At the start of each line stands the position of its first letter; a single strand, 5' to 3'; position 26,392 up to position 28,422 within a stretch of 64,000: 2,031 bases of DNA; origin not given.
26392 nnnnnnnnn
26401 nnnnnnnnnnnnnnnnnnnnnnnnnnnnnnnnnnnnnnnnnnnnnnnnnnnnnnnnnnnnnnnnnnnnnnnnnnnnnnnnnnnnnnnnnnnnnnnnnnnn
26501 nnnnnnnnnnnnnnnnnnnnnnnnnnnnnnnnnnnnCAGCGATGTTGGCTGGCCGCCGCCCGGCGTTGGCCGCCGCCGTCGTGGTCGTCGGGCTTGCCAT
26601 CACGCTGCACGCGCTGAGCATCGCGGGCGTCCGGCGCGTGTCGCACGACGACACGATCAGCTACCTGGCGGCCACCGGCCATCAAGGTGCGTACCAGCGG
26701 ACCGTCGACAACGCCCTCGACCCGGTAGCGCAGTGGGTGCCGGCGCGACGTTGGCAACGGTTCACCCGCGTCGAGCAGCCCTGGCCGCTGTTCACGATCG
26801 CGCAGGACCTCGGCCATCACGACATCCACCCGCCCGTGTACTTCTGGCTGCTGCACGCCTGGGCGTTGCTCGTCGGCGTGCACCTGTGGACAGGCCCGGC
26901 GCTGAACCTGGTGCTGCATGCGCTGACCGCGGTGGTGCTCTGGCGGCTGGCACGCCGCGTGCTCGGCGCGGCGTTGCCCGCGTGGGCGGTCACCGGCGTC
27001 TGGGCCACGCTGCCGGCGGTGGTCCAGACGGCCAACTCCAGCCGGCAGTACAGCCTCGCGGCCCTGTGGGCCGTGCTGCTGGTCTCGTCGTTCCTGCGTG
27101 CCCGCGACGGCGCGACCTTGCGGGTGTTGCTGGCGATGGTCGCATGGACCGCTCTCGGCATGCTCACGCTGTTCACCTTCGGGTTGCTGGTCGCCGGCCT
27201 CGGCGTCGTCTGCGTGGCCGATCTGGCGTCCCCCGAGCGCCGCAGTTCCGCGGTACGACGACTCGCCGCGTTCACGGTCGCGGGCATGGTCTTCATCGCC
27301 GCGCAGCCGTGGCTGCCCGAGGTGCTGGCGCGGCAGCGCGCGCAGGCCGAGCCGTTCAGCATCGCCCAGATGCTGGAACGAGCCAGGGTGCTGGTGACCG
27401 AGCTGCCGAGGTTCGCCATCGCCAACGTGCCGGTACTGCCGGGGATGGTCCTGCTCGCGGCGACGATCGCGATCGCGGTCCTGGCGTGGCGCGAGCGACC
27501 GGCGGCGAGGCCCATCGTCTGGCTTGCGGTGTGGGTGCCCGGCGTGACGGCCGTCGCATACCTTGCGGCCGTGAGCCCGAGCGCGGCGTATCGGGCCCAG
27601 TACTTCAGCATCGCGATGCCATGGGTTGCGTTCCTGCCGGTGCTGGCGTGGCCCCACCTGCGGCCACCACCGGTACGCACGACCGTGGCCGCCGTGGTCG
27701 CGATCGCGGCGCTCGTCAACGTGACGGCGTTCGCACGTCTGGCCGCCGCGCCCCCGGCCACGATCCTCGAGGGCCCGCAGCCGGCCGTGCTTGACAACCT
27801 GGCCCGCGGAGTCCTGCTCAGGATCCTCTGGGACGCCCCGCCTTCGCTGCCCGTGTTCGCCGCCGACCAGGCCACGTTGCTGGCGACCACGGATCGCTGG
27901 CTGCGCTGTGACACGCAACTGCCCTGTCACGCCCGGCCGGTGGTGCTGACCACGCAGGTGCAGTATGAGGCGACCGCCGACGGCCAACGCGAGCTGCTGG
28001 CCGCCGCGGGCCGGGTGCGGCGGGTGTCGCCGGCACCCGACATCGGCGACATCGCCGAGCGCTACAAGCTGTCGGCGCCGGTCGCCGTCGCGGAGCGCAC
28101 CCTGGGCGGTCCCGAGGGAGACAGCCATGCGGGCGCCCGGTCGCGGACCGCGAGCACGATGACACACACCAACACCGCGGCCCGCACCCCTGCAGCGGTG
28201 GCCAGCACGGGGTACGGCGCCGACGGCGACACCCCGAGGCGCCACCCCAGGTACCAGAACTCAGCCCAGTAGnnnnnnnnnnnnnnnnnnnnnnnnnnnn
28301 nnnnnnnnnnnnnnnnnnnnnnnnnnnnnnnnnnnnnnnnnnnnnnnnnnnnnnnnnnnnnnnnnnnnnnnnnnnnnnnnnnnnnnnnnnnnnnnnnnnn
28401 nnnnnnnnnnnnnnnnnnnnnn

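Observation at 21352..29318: Contiguous polyprenyl-phosphate pentose pathway (ubiA-like, dprE1, dprE2) flanked by three polytopic glycosyltransferases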

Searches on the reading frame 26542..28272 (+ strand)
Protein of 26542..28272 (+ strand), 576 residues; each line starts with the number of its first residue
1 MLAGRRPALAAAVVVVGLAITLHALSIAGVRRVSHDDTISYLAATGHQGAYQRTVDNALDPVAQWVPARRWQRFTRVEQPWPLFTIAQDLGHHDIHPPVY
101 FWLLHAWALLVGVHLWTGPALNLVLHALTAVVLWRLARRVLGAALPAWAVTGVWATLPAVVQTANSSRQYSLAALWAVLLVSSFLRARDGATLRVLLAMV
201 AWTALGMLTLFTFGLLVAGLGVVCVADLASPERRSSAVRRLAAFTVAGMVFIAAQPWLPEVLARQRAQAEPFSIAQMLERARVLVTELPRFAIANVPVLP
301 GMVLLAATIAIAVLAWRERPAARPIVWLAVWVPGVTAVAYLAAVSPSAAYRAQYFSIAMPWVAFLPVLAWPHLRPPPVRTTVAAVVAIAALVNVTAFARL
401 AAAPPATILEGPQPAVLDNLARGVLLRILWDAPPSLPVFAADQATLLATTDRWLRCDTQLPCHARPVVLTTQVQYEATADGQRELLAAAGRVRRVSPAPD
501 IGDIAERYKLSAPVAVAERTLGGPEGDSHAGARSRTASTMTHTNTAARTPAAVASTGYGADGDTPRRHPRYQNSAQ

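Call 4: search_protein_families(library=pfam, proteins=[window:26542-28272:+], max_evalue=0.01)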
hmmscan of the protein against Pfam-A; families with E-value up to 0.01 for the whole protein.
window:26542-28272:+ (576 aa): 1 family
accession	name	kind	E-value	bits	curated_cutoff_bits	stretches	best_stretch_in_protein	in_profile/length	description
PF13231.12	PMT_2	-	1.4e-09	38.8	26.1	1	96-258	2-158/160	Dolichyl-phosphate-mannose-protein mannosyltransferase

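Call 5: search_protein_families(library=ncbifam, proteins=[window:26542-28272:+], max_evalue=0.01)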
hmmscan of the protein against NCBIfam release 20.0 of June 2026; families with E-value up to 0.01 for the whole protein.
window:26542-28272:+ (576 aa): 0 families

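Call 9: find_homologous_proteins(query=window:26542-28269:+, max_evalue=0.00001)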
Query window:26542-28269:+ (576 aa): 73 proteins with E <= 0.00001 among 8000 candidates.
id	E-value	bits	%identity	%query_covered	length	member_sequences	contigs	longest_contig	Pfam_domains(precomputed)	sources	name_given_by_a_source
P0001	0.0e+0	1237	100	100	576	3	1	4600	PF13231.13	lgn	-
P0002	9.9e-240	815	68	100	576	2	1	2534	PF13231.13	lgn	-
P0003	2.5e-238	811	68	100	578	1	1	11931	PF13231.13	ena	-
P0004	9.6e-238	809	67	97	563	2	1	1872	PF13231.13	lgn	-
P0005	2.1e-237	807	67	100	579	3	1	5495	PF13231.13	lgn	-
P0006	5.4e-235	800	66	96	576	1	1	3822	PF13231.13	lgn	-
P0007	1.2e-233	795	66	100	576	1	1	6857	PF13231.13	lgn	-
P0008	1.2e-232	792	67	96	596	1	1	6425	PF13231.13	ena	-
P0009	2.4e-230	784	66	97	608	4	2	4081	PF13231.13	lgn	-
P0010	1.2e-229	782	66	97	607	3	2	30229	PF13231.13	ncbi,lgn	-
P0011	7.7e-229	779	70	89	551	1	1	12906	PF13231.13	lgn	-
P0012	1.7e-228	778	70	93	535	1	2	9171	PF13231.13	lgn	-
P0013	2.3e-228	778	66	96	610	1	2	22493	PF13231.13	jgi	jgi:hypothetical protein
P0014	4.4e-226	770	67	97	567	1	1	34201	PF13231.13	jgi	jgi:hypothetical protein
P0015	2.7e-225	768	63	100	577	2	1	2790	PF13231.13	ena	-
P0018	1.3e-223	762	67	94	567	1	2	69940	PF13231.13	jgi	jgi:4-amino-4-deoxy-L-arabinose transferase-like glycosyltransferase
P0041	6.1e-144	499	52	85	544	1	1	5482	PF13231.13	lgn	-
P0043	3.3e-89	318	50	66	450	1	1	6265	-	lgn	-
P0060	6.1e-54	202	38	73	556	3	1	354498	PF13231.13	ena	-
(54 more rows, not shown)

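Call 10: search_solved_structures(query=window:26542-28269:+, max_evalue=1)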
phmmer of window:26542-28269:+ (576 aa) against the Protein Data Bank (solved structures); distinct sequences matched with E-value up to 1: 1.
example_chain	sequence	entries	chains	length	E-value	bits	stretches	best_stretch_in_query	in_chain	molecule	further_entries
1otf_A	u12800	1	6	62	0.28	13.1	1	259-295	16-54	4-OXALOCROTONATE TAUTOMERASE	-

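Call 14: find_encoding_contigs(protein=P0018, flank=10000, max_places=2)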
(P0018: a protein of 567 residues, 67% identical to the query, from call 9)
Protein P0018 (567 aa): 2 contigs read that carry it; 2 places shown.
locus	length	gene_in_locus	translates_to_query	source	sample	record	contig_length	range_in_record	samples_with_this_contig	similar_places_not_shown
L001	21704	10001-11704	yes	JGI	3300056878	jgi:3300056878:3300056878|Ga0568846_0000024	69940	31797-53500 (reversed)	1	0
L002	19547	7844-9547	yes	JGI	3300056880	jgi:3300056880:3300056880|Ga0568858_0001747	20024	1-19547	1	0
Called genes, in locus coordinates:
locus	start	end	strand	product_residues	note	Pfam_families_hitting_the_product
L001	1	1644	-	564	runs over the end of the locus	PF02690:Na_Pi_cotrans, PF01895:PhoU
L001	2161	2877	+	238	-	PF00561:Abhydrolase_1, PF12697:Abhydrolase_6, PF12146:Hydrolase_4 (faint)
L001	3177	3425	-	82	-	-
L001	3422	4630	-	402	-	PF00180:Iso_dh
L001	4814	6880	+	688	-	-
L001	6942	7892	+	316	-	PF01040:UbiA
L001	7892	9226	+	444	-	PF01565:FAD_binding_4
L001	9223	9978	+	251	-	PF00106:adh_short, PF08659:KR, PF13561:adh_short_C2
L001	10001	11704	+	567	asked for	PF13231:PMT_2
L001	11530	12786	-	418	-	PF09594:GT87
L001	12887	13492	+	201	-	PF00440:TetR_N, PF16859:TetR_C_11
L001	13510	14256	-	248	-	PF00005:ABC_tran, PF13304:AAA_21 (faint)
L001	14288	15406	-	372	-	PF09084:NMT1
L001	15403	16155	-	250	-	PF00528:BPD_transp_1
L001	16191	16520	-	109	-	PF01910:Thiamine_BP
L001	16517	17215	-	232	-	PF04263:TPK_catalytic, PF04265:TPK_B1_binding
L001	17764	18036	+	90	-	-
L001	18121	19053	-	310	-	PF00140:Sigma70_r1_2, PF04542:Sigma70_r2, PF04539:Sigma70_r3, PF04545:Sigma70_r4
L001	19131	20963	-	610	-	PF01807:Zn_ribbon_DnaG, PF08275:DNAG_N, PF01751:Toprim, PF13155:Toprim_2, PF13662:Toprim_4, PF10410:DnaB_bind, PF08278:DnaG_DnaB_bind (weak)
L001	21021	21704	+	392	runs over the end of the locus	PF00891:Methyltransf_2, PF08241:Methyltransf_11 (weak), PF08242:Methyltransf_12 (weak), PF13649:Methyltransf_25 (weak)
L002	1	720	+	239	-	PF00561:Abhydrolase_1, PF12697:Abhydrolase_6, PF12146:Hydrolase_4 (faint)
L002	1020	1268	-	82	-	-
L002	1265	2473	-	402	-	PF00180:Iso_dh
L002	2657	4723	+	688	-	-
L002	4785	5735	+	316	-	PF01040:UbiA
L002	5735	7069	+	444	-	PF01565:FAD_binding_4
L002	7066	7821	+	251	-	PF00106:adh_short, PF08659:KR, PF13561:adh_short_C2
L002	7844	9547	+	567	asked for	PF13231:PMT_2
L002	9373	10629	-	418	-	PF09594:GT87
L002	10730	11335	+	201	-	PF00440:TetR_N, PF16859:TetR_C_11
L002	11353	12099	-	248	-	PF00005:ABC_tran, PF13304:AAA_21 (faint)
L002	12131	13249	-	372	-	PF09084:NMT1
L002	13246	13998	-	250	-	PF00528:BPD_transp_1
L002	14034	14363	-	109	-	PF01910:Thiamine_BP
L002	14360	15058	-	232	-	PF04263:TPK_catalytic, PF04265:TPK_B1_binding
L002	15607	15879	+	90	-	-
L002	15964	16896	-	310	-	PF00140:Sigma70_r1_2, PF04542:Sigma70_r2, PF04539:Sigma70_r3, PF04545:Sigma70_r4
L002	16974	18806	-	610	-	PF01807:Zn_ribbon_DnaG, PF08275:DNAG_N, PF01751:Toprim, PF13155:Toprim_2, PF13662:Toprim_4, PF10410:DnaB_bind, PF08278:DnaG_DnaB_bind (weak)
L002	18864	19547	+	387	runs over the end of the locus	?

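Call 15: find_encoding_contigs(protein=P0060, flank=10000, max_places=2)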
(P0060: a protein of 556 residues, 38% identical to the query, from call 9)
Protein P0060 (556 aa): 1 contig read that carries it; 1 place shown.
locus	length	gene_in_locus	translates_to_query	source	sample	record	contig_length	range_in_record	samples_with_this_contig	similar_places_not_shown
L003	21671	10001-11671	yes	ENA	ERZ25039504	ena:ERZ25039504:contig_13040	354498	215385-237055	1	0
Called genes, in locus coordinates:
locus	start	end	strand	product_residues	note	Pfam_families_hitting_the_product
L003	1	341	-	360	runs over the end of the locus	PF01926:MMR_HSR1, PF02421:FeoB_N, PF06071:YchF-GTPase_C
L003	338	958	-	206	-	PF01569:PAP2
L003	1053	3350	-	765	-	PF00004:AAA, PF17862:AAA_lid_3, PF01434:Peptidase_M41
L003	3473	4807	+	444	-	PF10009:DUF2252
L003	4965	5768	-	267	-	PF07136:DUF1385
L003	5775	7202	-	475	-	PF00224:PK, PF02887:PK_C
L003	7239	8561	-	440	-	PF04389:Peptidase_M28 (weak), PF01546:Peptidase_M20, PF07687:M20_dimer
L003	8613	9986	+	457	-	PF05496:RuvB_N, PF00158:Sigma54_activat (faint), PF01078:Mg_chelatase (faint), PF13191:AAA_16 (weak), PF00004:AAA, PF07728:AAA_5 (weak), PF16193:AAA_assoc_2, PF12002:MgsA_C, +1 more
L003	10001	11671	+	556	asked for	PF13231:PMT_2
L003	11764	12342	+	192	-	PF00583:Acetyltransf_1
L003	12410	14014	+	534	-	PF00171:Aldedh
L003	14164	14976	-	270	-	PF09995:MPAB_Lcp_cat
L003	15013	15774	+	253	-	PF13241:NAD_binding_7, PF14824:Sirohm_synth_M, PF10414:CysG_dimeriser (weak)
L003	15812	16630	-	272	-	-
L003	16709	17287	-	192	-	-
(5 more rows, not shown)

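Call 18: find_related_loci(query=A1, collection=genome_contigs, flank=10000)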
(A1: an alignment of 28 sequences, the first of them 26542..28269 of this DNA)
Query A1 (576 aa) in genome_contigs; peptide patterns used: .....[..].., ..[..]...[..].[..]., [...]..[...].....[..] (x = any residue, [..] = any of these).
371 stretches matched a pattern; 230 encode a relative of the query (tblastn E <= 1e-3); the best 80 are kept; 80 distinct loci.
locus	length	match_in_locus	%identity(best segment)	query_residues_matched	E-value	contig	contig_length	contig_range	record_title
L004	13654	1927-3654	69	4-576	0e+0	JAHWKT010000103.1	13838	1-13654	MAG: Actinomycetota bacterium isolate 0813_bin27 NODE_1581_length_13838_cov_8.324022, whole genome shotgun sequence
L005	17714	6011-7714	66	21-576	0e+0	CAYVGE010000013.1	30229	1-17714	MAG TPA_asm: uncultured Actinomycetota bacterium isolate SRP304980_co1_8 genome assembly, contig: NODE_440_length_30229_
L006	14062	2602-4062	33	1-454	9e-64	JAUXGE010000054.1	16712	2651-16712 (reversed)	MAG: Planctomycetota bacterium isolate CSMAG_2921 CSMAG_2921_k117_2053950_length_16712_cov_20.4519, whole genome shotgun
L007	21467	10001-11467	32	21-491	5e-63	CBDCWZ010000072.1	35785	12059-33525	MAG: Kofleriaceae bacterium isolate 90900d0d-9097-4981-b2eb-95014cb5dc38 genome assembly, contig: contig_72, whole genom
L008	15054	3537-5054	30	13-500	6e-62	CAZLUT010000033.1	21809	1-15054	MAG TPA_asm: uncultured bacterium isolate binchicken_co141_207 genome assembly, contig: NODE_10560_length_21809_cov_4.90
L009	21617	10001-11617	29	22-550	5e-62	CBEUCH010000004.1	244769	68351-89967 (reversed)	MAG TPA_asm: uncultured bacterium isolate SRR19160658_binner12_Refined_30 genome assembly, contig: ERZ26800495.4, whole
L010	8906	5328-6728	35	24-454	4e-61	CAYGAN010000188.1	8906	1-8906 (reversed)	MAG TPA_asm: uncultured Planctomycetales bacterium isolate ERP108616_co2_66 genome assembly, contig: NODE_15167_length_8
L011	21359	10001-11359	30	28-453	2e-59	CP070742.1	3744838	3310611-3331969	MAG: Candidatus Zixiibacteriota bacterium isolate bin38 chromosome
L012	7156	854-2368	37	24-500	3e-57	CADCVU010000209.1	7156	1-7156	MAG: uncultured Solirubrobacterales bacterium isolate AVDCRST_MAG45 genome assembly, contig: k137_889769, whole genome s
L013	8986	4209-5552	38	34-470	7e-57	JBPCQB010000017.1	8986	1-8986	MAG: Thermoleophilaceae bacterium isolate TH_ant_mag_197 S1Ck127_6785849_flag_0_multi_23.5457_len_8986, whole genome sho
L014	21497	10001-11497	33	33-513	3e-56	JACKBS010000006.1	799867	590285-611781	MAG: Ardenticatenaceae bacterium isolate HK-STAS-CHLO-27 HK-STAS-CHLO-27_6, whole genome shotgun sequence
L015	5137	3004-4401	39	5-454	7e-56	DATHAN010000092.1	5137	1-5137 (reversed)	MAG TPA_asm: Thermoleophilaceae bacterium isolate SMAG_U10691 k141_208355, whole genome shotgun sequence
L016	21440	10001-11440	29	28-486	1e-54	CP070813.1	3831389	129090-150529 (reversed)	MAG: Candidatus Zixiibacteriota bacterium isolate bin119 chromosome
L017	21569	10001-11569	32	5-510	4e-53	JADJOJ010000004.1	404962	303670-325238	MAG: Candidatus Leptofilum gracile isolate Fred_BAT3C.445 tig00004866-10-4058110, whole genome shotgun sequence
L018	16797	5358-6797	30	31-496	2e-51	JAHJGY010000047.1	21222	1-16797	MAG: Patescibacteria group bacterium isolate Modern_marine_glass_biofilm.mb.91 Modern_marine_glas.mb.91_k141_705014, who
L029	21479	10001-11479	32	2-491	5e-45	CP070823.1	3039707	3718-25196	MAG: Gemmatimonadota bacterium isolate bin113 chromosome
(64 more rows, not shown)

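Call 44: predict_structure(alignment_id=A1)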
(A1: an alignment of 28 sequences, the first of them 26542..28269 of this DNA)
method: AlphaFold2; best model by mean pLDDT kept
length: 576 residues; sequences in the alignment: 28
mean_pLDDT: 86.8   pTM: 0.84
mean pLDDT of the five models: 86.8, 85.3, 84.7, 83.5, 78.4
residues with pLDDT >= 90: 434; 70-90: 76; 50-70: 5; < 50: 61
segments of 3 or more residues with pLDDT < 50: 516-576
pLDDT, mean of each block of 10 residues (from residue 1): 72 93 94 91 96 94 97 94 95 93 97 94 97 98 95 96 92 98 97 98 97 97 97 96 98 94 86 92 94 92 94 95 97 96 87 93 96 86 91 95 88 92 93 96 95 90 93 88 96 94 90 61 32 28 29 28 33 33
secondary structure, 60 per line:
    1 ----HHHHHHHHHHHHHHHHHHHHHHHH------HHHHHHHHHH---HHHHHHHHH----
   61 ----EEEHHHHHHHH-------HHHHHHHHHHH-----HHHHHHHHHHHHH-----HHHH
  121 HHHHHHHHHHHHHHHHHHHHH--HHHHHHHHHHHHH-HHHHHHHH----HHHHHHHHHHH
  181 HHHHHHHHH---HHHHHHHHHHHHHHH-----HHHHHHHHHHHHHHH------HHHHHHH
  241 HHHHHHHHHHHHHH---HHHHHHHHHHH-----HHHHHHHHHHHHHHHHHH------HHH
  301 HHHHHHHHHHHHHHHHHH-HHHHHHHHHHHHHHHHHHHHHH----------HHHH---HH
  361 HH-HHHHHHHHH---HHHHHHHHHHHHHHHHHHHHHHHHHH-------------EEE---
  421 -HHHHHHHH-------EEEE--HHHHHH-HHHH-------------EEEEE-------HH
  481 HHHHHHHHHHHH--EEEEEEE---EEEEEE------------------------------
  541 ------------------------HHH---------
elements in order: H5-28 H35-44 H48-56 E65-67 H68-75 H83-93 H99-111 H117-141 H144-156 H158-165 H170-189 H193-207 H213-227 H234-254 H258-268 H274-291 H298-318 H320-341 H352-355 H359-362 H364-372 H376-401 E415-417 H422-429 E437-440 H443-448 H450-453 E467-471 H479-492 E495-501 E505-510

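Call 48: fold_search(model_id=the predicted structure, library=pdb)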
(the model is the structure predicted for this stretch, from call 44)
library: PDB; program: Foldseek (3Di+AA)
matches with E <= 10: 514; with E <= 0.001: 21
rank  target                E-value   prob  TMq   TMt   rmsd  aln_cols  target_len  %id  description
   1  7oci_F                3.8e-06  1.00  0.46  0.43  10.7       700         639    8  Cryo-EM structure of yeast Ost6p containing oligosaccharyltransferase complex (released 2022-02-16)
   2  8age_A                7.6e-06  1.00  0.46  0.42  12.9       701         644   10  Structure of yeast oligosaccharylransferase complex with acceptor peptide bound (released 2022-12-07)
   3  5f15                  1.2e-05  1.00  0.47  0.50   9.3       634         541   14  Crystal Structure of ArnT from Cupriavidus metallidurans bound to Undecaprenyl phosphate (released 2016-02-17)
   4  5ezm                  1.2e-05  1.00  0.47  0.50   8.2       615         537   15  Crystal Structure of ArnT from Cupriavidus metallidurans in the apo state (released 2016-02-17)
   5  8agc_A                1.9e-05  1.00  0.41  0.35  17.1       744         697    8  Structure of yeast oligosaccharylransferase complex with lipid-linked oligosaccharide and non-acceptor peptide bound (released 2022-12-07)
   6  6s7t_A                4.3e-05  1.00  0.41  0.35  18.7       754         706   11  Cryo-EM structure of human oligosaccharyltransferase complex OST-B (released 2019-12-18)
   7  8pn9_A                5.8e-05  1.00  0.42  0.38  13.3       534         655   12  Structure of human oligosaccharyltransferase OST-A complex bound to NGI-1 (released 2024-05-08)
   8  8b6l_I                6.3e-05  1.00  0.43  0.37  13.7       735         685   10  Subtomogram average of the human Sec61-TRAP-OSTA-translocon (released 2022-12-07)
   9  6c26_A                7.5e-05  1.00  0.40  0.37  16.3       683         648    9  The Cryo-EM structure of a eukaryotic oligosaccharyl transferase complex (released 2018-01-31)
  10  5gmy_A                9.7e-05  1.00  0.39  0.28  14.4       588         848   10  Crystal structure of the Archaeoglobus fulgidus oligosaccharyltransferase (O29867_ARCFU) tethered with an acceptor pep (released 2017-02-01)
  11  3waj                  1.2e-04  1.00  0.40  0.30  13.0       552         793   12  Crystal structure of the Archaeoglobus fulgidus oligosaccharyltransferase (O29867_ARCFU) complex with Zn and sulfate (released 2013-10-30)
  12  6ezn_F                1.5e-04  1.00  0.45  0.41  12.5       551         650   11  Cryo-EM structure of the yeast oligosaccharyltransferase (OST) complex (released 2018-01-17)
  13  8agb_A                1.6e-04  1.00  0.43  0.39  12.1       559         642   10  Structure of yeast oligosaccharylransferase complex with lipid-linked oligosaccharide bound (released 2022-12-07)
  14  9s6t_A                2.0e-04  1.00  0.47  0.55   8.0       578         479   11  Ternary cryo-EM structure of chicken ALG12 with Dol25-PP-GlcNAc2Man7, Dol25-P-Man, and Fab (released 2026-03-18)
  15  8if8_B                2.0e-04  1.00  0.35  0.34  17.5       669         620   16  Arabinosyltransferase AftA (released 2023-05-31)
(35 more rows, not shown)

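Call 53: search_solved_structures(query=A1, max_evalue=1)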
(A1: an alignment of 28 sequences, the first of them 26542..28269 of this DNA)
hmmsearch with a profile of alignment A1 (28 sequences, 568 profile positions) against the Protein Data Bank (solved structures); distinct sequences matched with E-value up to 1: 0.

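Call 56: search_protein_families(library=pfam, proteins=[L029:13765-15324:-, L029:15413-17023:-, L029:17211-20687:-, L029:8476-9579:-, L029:7350-8456:+, L029:6374-7228:+, L029:9974-11557:+, L029:11620-12495:-], max_evalue=0.001)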
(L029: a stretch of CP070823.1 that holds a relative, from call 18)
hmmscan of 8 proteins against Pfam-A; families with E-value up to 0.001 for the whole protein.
L029:13765-15324:- (520 aa): 2 families
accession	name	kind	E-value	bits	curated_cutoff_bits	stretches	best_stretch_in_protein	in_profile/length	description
PF01040.23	UbiA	-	7.7e-22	78.2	34.2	1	254-489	10-235/250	UbiA prenyltransferase family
PF12710.13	HAD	-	2.2e-06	28.7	27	1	58-195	2-187/189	haloacid dehalogenase-like hydrolase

L029:15413-17023:- (537 aa): 2 families
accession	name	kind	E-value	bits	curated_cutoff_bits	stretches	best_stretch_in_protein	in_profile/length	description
PF13231.12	PMT_2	-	4.2e-10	40.5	26.1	1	143-266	31-155/160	Dolichyl-phosphate-mannose-protein mannosyltransferase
PF02366.24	PMT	-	5.6e-06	26.5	22.7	1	143-271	95-236/245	Dolichyl-phosphate-mannose-protein mannosyltransferase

L029:17211-20687:- (1159 aa): 4 families
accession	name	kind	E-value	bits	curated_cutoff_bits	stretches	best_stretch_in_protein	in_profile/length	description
PF15902.12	Sortilin-Vps10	-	4.9e-29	101.8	33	1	202-326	3-114/446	Sortilin, neurotensin receptor 3,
PF02012.26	BNR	-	2.3e-11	42.3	27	0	254-265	1-12/12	BNR/Asp-box repeat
PF14870.12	PSII_BNR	-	2e-07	31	27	0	288-392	190-287/303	Photosynthesis system II assembly factor YCF48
PF13860.13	FlgD_ig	-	0.00034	21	27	0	913-971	26-74/79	FlgD Ig-like domain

L029:8476-9579:- (368 aa): 0 families

L029:7350-8456:+ (369 aa): 1 family
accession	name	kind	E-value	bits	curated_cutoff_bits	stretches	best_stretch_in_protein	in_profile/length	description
PF01916.23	DS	-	1e-67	228.9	27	1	39-336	10-287/288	Deoxyhypusine synthase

L029:6374-7228:+ (285 aa): 2 families
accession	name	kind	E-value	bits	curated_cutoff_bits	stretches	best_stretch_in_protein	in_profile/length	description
PF03641.19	Lysine_decarbox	-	2.2e-31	109.2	27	1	133-260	1-128/131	Possible lysine decarboxylase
PF18306.6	LDcluster4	-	3.6e-17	62.8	26.3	1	91-205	3-115/151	SLOG cluster4 family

L029:9974-11557:+ (528 aa): 1 family
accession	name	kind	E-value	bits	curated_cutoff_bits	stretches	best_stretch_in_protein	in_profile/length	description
PF13231.12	PMT_2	-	1.9e-06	28.6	26.1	1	106-257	2-149/160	Dolichyl-phosphate-mannose-protein mannosyltransferase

L029:11620-12495:- (292 aa): 3 families
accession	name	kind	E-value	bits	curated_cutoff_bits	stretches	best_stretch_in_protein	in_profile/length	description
PF00106.31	adh_short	-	3.9e-31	108.5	26.6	1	49-236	2-187/195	short chain dehydrogenase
PF13561.12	adh_short_C2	-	1.8e-20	74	27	1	54-237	1-182/236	Enoyl-(Acyl carrier protein) reductase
PF08659.16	KR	-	1.3e-10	41.9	22.6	1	48-230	1-177/180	KR domain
